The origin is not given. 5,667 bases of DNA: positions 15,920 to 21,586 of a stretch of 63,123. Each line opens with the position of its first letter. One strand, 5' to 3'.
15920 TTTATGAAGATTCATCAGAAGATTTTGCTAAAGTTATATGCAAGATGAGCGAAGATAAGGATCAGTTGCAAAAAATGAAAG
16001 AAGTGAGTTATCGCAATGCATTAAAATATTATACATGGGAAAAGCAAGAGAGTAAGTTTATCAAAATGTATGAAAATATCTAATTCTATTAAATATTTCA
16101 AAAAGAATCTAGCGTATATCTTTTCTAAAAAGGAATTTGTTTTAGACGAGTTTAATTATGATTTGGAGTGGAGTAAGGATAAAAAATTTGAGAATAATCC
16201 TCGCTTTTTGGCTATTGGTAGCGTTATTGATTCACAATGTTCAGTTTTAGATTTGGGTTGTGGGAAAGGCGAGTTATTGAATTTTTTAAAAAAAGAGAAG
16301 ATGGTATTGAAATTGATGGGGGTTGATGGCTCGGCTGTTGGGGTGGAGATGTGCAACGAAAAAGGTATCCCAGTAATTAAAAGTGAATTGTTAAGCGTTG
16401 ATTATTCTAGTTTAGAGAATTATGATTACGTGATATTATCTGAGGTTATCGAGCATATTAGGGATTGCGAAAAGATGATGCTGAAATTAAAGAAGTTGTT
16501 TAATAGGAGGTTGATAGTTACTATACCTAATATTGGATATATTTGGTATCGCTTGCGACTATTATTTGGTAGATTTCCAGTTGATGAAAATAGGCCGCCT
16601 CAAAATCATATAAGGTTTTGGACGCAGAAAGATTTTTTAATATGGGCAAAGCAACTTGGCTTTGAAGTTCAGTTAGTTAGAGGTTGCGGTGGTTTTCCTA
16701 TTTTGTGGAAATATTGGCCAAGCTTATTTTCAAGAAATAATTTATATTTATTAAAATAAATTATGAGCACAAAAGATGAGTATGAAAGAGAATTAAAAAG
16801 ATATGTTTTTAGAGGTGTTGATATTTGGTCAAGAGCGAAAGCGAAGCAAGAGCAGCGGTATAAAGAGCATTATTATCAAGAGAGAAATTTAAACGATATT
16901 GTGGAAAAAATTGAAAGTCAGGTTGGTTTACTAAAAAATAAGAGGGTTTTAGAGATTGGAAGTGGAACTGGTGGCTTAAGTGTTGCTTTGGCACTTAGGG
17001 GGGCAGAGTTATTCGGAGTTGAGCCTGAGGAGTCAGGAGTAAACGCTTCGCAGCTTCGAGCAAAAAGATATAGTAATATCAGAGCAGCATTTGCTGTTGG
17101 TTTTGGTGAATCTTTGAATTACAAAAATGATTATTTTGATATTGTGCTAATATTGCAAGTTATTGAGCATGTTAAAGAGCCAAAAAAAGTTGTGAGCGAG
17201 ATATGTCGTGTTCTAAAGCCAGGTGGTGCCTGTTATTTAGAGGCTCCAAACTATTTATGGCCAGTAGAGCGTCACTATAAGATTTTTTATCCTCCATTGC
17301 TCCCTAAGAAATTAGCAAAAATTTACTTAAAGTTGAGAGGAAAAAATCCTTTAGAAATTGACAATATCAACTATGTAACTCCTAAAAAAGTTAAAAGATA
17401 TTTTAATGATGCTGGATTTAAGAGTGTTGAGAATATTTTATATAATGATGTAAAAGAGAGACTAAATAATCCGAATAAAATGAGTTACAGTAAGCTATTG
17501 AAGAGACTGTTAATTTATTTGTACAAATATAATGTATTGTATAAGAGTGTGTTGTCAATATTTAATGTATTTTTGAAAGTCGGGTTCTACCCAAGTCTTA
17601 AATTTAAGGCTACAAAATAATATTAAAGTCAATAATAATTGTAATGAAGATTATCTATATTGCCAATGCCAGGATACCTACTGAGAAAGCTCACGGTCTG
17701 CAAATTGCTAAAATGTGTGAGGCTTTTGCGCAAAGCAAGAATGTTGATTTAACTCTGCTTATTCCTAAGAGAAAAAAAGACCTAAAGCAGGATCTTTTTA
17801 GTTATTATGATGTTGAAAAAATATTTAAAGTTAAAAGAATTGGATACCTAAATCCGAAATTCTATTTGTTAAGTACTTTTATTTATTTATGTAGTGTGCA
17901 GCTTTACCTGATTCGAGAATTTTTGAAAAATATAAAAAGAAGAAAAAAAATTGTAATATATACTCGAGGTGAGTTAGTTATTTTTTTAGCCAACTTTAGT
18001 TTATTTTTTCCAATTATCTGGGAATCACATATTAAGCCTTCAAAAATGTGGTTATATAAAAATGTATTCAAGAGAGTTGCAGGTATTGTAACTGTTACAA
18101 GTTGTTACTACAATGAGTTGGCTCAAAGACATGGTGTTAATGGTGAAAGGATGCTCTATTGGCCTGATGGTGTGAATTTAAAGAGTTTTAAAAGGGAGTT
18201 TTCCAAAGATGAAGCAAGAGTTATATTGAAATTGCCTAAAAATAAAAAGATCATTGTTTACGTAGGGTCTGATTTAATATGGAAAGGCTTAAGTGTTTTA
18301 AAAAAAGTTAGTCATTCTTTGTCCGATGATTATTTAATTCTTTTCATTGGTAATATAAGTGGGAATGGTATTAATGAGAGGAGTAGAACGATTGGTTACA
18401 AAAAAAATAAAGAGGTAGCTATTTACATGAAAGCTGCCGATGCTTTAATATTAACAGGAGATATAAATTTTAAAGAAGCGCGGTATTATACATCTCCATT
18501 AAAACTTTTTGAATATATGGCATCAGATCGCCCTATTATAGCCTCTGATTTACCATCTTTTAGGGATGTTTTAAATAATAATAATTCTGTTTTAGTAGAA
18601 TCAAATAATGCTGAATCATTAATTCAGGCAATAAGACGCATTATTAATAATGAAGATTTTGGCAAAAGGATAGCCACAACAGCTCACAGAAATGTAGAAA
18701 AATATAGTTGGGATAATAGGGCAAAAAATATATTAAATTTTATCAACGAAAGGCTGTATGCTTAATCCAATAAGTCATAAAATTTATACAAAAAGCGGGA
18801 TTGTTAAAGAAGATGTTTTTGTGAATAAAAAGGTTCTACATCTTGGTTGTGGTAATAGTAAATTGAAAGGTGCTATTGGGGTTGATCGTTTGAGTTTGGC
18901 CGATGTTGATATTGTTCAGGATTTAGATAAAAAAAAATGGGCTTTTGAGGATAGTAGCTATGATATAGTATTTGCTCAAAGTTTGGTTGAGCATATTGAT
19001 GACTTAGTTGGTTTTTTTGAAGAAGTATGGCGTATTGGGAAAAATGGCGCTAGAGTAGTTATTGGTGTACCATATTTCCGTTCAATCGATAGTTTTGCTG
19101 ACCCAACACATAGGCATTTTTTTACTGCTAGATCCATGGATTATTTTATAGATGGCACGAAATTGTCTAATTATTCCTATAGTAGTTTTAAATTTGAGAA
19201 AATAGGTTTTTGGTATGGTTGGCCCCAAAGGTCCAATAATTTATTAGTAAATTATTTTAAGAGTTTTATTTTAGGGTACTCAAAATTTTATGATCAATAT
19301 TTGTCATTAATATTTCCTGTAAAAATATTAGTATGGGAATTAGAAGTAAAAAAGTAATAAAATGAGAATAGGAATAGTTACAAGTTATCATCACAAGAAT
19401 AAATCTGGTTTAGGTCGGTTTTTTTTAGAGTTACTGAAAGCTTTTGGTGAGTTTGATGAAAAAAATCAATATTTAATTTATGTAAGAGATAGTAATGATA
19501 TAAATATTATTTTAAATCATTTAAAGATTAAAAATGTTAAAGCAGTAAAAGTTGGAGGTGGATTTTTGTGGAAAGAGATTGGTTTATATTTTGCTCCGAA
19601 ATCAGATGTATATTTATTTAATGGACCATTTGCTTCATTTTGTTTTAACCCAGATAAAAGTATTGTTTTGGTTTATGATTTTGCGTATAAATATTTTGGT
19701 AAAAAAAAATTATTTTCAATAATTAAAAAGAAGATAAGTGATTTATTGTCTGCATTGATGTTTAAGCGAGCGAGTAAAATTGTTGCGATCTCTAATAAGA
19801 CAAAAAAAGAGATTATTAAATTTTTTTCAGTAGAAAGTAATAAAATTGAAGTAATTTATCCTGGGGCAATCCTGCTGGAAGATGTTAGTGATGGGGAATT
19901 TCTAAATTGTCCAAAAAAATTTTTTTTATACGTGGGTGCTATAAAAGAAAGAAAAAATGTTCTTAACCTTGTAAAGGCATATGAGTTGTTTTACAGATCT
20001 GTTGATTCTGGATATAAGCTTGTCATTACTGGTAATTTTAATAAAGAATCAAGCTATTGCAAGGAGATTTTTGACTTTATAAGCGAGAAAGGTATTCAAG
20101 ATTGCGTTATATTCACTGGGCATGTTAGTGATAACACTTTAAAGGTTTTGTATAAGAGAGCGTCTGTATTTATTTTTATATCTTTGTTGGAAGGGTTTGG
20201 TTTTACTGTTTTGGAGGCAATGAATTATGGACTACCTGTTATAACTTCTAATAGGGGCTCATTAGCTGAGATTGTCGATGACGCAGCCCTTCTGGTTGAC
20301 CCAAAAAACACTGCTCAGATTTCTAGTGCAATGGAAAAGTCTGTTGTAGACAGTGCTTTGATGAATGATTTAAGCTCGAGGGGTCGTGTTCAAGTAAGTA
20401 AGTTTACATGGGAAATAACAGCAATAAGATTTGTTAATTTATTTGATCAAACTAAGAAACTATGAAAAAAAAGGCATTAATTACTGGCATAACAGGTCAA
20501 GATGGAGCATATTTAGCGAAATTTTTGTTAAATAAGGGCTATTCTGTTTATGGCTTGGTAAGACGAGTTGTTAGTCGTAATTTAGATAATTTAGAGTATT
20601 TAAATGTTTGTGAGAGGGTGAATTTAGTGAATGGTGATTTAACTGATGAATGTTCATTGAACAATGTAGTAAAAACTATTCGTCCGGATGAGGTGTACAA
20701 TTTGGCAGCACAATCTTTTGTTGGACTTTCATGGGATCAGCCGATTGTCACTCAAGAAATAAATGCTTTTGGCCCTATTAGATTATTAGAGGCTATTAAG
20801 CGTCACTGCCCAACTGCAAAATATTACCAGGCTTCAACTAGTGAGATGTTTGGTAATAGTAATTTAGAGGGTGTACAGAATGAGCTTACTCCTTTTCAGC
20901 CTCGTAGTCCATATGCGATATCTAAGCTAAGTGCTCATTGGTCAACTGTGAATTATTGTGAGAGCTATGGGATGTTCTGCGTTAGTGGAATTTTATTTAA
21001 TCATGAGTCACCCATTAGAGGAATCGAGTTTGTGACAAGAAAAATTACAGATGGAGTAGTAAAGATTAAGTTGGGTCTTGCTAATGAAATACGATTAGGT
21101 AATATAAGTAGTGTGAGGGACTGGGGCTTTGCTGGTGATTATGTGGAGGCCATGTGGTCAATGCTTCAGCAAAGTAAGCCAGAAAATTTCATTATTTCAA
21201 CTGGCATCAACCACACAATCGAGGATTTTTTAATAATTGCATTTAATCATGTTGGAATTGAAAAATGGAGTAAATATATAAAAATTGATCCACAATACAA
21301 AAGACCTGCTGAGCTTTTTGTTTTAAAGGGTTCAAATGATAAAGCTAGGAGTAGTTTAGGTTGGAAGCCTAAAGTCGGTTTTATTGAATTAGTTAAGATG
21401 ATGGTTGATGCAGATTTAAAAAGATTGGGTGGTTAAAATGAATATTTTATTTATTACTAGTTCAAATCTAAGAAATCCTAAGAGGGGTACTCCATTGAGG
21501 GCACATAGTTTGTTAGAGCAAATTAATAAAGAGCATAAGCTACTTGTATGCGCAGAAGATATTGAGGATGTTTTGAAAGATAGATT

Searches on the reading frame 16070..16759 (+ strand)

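Call 9: search_protein_families(library=pfam, proteins=[window:16070-16759:+], max_evalue=0.001)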
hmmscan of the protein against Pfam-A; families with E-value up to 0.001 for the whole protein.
window:16070-16759:+ (229 aa): 6 families
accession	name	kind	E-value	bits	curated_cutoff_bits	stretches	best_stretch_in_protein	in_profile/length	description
PF07021.18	MetW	-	1.6e-22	80.5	21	1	46-227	4-192/193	Methionine biosynthesis protein MetW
PF13489.12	Methyltransf_23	-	4.2e-15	56.3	27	1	53-201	20-162/164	Methyltransferase domain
PF13847.12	Methyltransf_31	-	5.2e-11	42.9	27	1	53-153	1-110/145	Methyltransferase domain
PF08242.18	Methyltransf_12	-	8.8e-08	33.2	30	1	60-143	1-91/98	Methyltransferase domain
PF08241.18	Methyltransf_11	-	1.4e-07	32.5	21.2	1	60-142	1-85/95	Methyltransferase domain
PF13649.12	Methyltransf_25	-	2.5e-07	31.7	27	1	59-140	1-89/97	Methyltransferase domain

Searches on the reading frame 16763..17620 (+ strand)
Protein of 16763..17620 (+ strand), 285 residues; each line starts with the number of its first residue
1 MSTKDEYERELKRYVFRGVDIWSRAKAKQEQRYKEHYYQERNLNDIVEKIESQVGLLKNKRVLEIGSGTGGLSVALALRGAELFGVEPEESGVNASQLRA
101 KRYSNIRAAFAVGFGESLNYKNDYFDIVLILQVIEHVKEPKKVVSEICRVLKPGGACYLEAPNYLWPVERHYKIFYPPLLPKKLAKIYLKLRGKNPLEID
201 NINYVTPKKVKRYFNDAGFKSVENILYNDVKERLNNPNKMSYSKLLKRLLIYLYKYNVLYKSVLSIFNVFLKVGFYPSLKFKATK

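Call 9: search_protein_families(library=pfam, proteins=[window:16763-17620:+], max_evalue=0.001)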
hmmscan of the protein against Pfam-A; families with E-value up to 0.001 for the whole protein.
window:16763-17620:+ (285 aa): 9 families
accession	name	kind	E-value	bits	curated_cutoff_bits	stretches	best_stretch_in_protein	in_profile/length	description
PF08241.18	Methyltransf_11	-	3.9e-20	72.7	21.2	1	63-158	1-94/95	Methyltransferase domain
PF13489.12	Methyltransf_23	-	6.7e-20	71.9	27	1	41-223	7-163/164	Methyltransferase domain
PF13847.12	Methyltransf_31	-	3.7e-17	62.8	27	1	58-168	3-114/145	Methyltransferase domain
PF13649.12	Methyltransf_25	-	3.6e-16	60.1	27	1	62-155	1-97/97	Methyltransferase domain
PF08242.18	Methyltransf_12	-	8.1e-14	52.6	30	1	63-156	1-97/98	Methyltransferase domain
PF01209.24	Ubie_methyltran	-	1.8e-11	44.3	20.1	1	49-223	38-217/233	ubiE/COQ5 methyltransferase family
PF07021.18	MetW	-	1.4e-06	28.5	21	1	59-164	14-112/193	Methionine biosynthesis protein MetW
PF08003.17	Methyltransf_9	-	3.5e-05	23.4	23.8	1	49-161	106-219/315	Protein of unknown function (DUF1698)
PF00398.26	RrnaAD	-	0.00022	20.9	24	1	28-86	3-58/263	Ribosomal RNA adenine dimethylase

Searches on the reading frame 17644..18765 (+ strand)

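Call 9: search_protein_families(library=pfam, proteins=[window:17644-18765:+], max_evalue=0.001)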
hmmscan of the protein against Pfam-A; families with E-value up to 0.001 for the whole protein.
window:17644-18765:+ (373 aa): 4 families
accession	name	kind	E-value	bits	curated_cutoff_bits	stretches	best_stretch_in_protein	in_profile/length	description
PF00534.26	Glycos_transf_1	-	9.4e-18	64.8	26.4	1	188-347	2-169/172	Glycosyl transferases group 1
PF13692.12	Glyco_trans_1_4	-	6.2e-13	49.7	27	1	202-336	2-142/142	Glycosyl transferases group 1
PF13524.12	Glyco_trans_1_2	-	8.4e-10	39.2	25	1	248-365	30-144/144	Glycosyl transferase-like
PF13439.12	Glyco_transf_4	-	8.7e-06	26.3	28.5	1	123-180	112-169/170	Glycosyltransferase Family 4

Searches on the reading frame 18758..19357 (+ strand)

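Call 9: search_protein_families(library=pfam, proteins=[window:18758-19357:+], max_evalue=0.001)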
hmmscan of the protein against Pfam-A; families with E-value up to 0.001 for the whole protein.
window:18758-19357:+ (199 aa): 3 families
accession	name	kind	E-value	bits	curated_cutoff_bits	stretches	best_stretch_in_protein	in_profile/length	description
PF08241.18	Methyltransf_11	-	5.1e-07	30.7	21.2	1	57-102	50-95/95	Methyltransferase domain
PF13847.12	Methyltransf_31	-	0.00013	22.1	27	0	56-103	66-110/145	Methyltransferase domain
PF05148.21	Methyltransf_8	-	0.00025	21.5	27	1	23-149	73-198/219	Hypothetical methyltransferase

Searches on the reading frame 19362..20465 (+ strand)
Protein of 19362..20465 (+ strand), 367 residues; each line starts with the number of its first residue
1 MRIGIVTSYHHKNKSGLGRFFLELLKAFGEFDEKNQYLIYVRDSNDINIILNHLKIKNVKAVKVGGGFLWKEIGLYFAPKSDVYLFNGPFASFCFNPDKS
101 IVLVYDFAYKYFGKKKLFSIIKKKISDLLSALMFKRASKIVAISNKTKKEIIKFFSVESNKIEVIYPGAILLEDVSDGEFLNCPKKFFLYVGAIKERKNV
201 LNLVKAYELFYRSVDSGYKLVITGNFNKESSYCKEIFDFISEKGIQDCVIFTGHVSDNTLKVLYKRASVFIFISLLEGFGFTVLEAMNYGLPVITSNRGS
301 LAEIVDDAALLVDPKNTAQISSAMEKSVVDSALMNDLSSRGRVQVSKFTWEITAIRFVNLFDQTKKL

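Call 48: search_protein_families(library=pfam, proteins=[window:19362-20465:+], max_evalue=0.001)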
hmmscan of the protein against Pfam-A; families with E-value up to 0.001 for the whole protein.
window:19362-20465:+ (367 aa): 4 families
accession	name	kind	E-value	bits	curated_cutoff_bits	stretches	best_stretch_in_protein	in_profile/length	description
PF00534.26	Glycos_transf_1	-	1e-33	116.7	26.4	1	184-342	14-170/172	Glycosyl transferases group 1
PF13692.12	Glyco_trans_1_4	-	1.1e-25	91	27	1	186-326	2-138/142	Glycosyl transferases group 1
PF20706.3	GT4-conflict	-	5e-11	42.7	26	1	133-324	143-336/385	Family 4 Glycosyltransferase in conflict systems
PF13439.12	Glyco_transf_4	-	1.9e-06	28.5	28.5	1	123-168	120-165/170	Glycosyltransferase Family 4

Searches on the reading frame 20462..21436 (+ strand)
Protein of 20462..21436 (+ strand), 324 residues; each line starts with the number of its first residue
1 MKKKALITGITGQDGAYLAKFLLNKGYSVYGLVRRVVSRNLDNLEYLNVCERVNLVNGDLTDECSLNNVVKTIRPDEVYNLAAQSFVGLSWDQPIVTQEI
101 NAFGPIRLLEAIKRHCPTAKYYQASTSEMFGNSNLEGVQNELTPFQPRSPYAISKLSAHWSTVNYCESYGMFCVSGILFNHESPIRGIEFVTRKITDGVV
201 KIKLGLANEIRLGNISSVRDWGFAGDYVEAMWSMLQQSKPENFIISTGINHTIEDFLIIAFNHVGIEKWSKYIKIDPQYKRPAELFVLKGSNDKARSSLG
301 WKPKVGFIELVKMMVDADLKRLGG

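Call 48: search_protein_families(library=pfam, proteins=[window:20462-21436:+], max_evalue=0.001)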
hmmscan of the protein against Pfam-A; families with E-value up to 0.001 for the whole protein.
window:20462-21436:+ (324 aa): 4 families
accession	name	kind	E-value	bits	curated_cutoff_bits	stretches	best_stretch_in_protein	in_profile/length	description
PF16363.11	GDP_Man_Dehyd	-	3.7e-118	395.2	27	1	6-314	1-332/332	GDP-mannose 4,6 dehydratase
PF01370.27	Epimerase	-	2.9e-61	207.4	20.9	1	5-243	1-237/240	NAD dependent epimerase/dehydratase family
PF04321.23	RmlD_sub_bind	-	1.3e-08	34.8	27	1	4-178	2-152/287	RmlD substrate binding domain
PF05368.20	NmrA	-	8.5e-07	29.3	27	1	1-72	1-69/298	NmrA-like family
